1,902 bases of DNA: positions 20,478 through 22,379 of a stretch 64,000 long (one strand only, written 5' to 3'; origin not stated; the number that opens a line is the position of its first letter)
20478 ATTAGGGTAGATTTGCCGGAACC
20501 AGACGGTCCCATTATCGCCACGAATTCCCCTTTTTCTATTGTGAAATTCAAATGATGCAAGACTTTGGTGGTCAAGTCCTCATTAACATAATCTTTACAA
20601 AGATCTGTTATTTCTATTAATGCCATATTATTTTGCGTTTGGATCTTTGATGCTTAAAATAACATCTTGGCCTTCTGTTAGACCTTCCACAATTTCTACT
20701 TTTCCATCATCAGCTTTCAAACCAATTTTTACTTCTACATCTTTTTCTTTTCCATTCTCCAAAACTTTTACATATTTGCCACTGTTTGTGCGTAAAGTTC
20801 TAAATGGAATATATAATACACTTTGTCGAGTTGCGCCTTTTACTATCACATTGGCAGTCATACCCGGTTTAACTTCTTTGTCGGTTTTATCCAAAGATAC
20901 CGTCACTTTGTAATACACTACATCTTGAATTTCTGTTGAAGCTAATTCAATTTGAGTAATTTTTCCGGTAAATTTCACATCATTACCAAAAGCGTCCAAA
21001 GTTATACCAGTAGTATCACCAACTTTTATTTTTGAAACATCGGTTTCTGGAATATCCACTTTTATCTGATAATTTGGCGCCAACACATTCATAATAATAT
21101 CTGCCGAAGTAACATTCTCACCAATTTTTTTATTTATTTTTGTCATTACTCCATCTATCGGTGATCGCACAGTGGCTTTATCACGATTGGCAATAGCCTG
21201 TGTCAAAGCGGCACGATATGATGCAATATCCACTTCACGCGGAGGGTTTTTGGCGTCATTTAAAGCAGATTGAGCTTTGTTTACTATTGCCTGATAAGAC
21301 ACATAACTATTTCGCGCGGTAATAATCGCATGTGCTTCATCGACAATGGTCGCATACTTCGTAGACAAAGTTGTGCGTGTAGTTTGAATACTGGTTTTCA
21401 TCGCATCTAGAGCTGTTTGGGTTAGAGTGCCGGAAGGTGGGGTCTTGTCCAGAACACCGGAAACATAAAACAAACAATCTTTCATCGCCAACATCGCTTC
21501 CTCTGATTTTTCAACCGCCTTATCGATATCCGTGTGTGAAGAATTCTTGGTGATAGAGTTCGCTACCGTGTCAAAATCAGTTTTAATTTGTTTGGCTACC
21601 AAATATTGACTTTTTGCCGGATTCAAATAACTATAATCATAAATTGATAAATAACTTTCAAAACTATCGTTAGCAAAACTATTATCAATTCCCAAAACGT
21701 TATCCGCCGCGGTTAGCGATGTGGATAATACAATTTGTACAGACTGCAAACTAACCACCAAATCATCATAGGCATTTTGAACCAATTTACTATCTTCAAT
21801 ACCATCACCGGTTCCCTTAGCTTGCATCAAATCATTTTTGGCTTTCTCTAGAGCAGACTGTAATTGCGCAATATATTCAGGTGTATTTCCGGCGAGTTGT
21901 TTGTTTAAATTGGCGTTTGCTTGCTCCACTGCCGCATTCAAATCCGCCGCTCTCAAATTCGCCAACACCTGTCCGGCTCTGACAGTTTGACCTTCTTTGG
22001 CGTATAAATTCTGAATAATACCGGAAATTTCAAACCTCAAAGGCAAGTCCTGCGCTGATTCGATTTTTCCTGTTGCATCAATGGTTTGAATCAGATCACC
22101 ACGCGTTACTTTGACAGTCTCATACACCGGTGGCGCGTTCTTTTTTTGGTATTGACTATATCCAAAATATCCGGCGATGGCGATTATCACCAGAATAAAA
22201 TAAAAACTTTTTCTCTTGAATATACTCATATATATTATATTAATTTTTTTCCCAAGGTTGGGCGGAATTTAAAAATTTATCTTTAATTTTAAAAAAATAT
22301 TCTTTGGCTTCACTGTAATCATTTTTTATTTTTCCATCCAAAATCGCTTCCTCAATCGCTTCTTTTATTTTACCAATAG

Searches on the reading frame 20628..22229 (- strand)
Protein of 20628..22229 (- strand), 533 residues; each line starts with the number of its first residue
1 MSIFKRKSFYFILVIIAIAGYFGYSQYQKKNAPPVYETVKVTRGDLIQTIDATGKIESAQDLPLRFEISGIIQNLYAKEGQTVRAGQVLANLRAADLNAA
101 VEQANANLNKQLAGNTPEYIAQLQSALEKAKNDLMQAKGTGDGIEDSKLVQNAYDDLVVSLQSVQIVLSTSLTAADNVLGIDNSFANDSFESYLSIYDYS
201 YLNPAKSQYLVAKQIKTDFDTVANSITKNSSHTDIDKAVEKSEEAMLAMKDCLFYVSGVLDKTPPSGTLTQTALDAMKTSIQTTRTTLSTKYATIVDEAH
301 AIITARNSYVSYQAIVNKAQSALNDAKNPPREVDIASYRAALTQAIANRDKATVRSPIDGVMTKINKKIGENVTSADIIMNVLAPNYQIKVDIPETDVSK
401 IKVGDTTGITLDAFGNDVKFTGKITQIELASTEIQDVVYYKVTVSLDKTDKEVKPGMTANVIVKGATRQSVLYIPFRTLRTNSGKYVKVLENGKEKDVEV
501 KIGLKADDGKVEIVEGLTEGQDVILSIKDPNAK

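Call 31: search_protein_families(library=pfam, proteins=[window:20628-22229:-], max_evalue=0.0001)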
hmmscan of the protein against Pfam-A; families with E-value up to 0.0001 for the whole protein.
window:20628-22229:- (533 aa): 4 families
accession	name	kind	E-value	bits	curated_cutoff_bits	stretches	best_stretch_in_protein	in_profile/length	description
PF16576.10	HlyD_D23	-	5.1e-16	59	30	2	301-459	55-214/214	Barrel-sandwich domain of CusB or HlyD membrane-fusion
PF13437.12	HlyD_3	-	7.4e-14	52.8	22.2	1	353-456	1-106/106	HlyD family secretion protein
PF13533.13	Biotin_lipoyl_2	-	3.5e-06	27.1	29.8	0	64-92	3-31/32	Biotin-lipoyl like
PF00364.28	Biotin_lipoyl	-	7.3e-06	26.2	22.1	0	39-92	19-73/73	Biotin-requiring enzyme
